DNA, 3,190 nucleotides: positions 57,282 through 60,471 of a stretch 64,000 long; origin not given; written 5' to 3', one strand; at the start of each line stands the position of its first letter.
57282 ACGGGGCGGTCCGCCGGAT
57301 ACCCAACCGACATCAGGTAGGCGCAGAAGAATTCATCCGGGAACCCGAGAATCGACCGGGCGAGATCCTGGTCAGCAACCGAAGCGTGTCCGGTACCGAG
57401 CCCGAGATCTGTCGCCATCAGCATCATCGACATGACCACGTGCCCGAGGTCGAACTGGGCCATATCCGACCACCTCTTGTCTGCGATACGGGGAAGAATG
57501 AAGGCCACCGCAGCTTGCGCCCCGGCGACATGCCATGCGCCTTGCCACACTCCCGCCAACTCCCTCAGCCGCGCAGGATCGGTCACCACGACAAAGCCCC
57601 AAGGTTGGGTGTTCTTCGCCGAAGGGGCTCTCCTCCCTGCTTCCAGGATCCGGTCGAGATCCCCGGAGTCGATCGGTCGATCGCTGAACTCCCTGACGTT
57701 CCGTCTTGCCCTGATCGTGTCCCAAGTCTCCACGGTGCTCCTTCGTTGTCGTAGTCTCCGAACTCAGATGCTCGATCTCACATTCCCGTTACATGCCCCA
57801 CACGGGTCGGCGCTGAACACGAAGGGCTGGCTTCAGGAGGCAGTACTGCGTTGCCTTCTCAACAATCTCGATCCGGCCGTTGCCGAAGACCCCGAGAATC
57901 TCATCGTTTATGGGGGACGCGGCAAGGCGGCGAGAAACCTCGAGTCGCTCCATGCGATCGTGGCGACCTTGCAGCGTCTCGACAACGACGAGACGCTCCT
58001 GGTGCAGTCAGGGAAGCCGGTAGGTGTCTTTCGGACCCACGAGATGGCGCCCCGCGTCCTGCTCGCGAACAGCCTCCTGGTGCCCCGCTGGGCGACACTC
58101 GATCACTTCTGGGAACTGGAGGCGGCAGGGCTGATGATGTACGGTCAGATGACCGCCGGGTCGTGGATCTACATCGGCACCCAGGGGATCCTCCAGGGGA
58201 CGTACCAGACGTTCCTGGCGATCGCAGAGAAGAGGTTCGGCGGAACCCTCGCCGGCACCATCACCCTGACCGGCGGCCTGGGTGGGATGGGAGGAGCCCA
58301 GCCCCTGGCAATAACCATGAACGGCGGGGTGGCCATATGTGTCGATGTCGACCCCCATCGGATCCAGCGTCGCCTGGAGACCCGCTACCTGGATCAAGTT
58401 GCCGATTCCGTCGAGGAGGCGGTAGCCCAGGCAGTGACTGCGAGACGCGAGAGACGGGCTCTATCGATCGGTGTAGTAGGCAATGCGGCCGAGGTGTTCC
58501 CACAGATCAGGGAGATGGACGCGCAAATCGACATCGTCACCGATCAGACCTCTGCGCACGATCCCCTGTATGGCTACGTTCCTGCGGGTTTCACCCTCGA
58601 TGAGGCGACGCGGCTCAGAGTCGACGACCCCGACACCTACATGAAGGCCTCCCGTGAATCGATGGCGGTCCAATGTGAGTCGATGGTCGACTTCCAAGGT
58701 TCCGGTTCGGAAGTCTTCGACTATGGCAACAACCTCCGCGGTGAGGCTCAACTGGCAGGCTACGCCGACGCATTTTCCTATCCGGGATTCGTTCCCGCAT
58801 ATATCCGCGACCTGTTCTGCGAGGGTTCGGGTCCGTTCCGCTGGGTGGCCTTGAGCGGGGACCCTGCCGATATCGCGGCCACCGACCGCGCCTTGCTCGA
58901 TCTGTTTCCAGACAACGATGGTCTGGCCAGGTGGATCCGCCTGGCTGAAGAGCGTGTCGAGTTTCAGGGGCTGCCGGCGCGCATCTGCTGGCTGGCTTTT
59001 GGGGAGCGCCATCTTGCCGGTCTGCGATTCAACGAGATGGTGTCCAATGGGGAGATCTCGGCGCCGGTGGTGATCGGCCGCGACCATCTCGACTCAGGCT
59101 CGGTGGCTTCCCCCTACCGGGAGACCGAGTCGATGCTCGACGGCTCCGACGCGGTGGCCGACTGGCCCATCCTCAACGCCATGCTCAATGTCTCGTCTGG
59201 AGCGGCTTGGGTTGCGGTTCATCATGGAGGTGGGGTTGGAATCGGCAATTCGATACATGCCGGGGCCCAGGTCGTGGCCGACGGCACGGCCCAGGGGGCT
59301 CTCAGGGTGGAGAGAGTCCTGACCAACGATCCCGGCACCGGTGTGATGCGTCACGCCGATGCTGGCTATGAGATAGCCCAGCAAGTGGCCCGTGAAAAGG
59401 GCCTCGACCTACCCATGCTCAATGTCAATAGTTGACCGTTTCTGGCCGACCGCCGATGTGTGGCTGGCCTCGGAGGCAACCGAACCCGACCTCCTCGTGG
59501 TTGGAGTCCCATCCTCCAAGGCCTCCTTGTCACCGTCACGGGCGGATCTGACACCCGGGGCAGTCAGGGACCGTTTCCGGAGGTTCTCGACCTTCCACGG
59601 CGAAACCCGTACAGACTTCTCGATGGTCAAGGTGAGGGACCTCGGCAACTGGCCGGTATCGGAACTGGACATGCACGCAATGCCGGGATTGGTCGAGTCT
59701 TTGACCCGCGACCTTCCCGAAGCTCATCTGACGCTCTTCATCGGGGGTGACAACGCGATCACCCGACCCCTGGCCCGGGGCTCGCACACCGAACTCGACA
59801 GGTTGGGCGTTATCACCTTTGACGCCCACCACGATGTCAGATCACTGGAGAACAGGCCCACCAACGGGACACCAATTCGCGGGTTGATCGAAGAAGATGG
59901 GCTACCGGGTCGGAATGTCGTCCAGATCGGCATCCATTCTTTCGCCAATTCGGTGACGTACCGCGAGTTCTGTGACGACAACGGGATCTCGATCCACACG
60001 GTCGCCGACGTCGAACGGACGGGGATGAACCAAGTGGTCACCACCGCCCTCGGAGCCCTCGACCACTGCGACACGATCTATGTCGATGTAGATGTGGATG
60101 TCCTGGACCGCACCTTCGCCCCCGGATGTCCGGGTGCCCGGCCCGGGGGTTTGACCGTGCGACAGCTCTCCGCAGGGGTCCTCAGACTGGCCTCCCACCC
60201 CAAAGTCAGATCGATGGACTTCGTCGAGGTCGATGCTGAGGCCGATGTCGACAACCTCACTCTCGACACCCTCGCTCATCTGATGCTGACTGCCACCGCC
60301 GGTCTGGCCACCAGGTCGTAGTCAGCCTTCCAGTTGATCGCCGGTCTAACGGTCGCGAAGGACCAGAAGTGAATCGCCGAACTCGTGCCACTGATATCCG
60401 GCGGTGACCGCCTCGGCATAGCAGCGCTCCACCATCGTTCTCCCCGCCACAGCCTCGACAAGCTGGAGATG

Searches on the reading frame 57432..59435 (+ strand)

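Call 93: search_protein_families(library=pfam, proteins=[window:57432-59435:+], max_evalue=0.00001)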
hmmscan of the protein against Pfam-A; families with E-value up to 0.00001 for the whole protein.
window:57432-59435:+ (667 aa): 3 families
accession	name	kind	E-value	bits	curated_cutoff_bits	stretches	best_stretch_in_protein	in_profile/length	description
PF17392.7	Urocanase_C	-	2.5e-90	301.6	23.6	1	460-654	1-195/196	Urocanase C-terminal domain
PF01175.24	Urocanase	-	5.8e-87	291.1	23.2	1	249-457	1-209/209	Urocanase Rossmann-like domain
PF17391.7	Urocanase_N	-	3.9e-55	185.5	23.2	1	121-246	2-127/127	Urocanase N-terminal domain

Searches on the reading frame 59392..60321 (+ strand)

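Call 93: search_protein_families(library=pfam, proteins=[window:59392-60321:+], max_evalue=0.00001)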
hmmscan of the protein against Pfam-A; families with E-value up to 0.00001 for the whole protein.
window:59392-60321:+ (309 aa): 1 family
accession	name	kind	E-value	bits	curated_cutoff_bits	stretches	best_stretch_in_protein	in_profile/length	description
PF00491.26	Arginase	-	2.3e-52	178.6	22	1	33-301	2-277/280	Arginase family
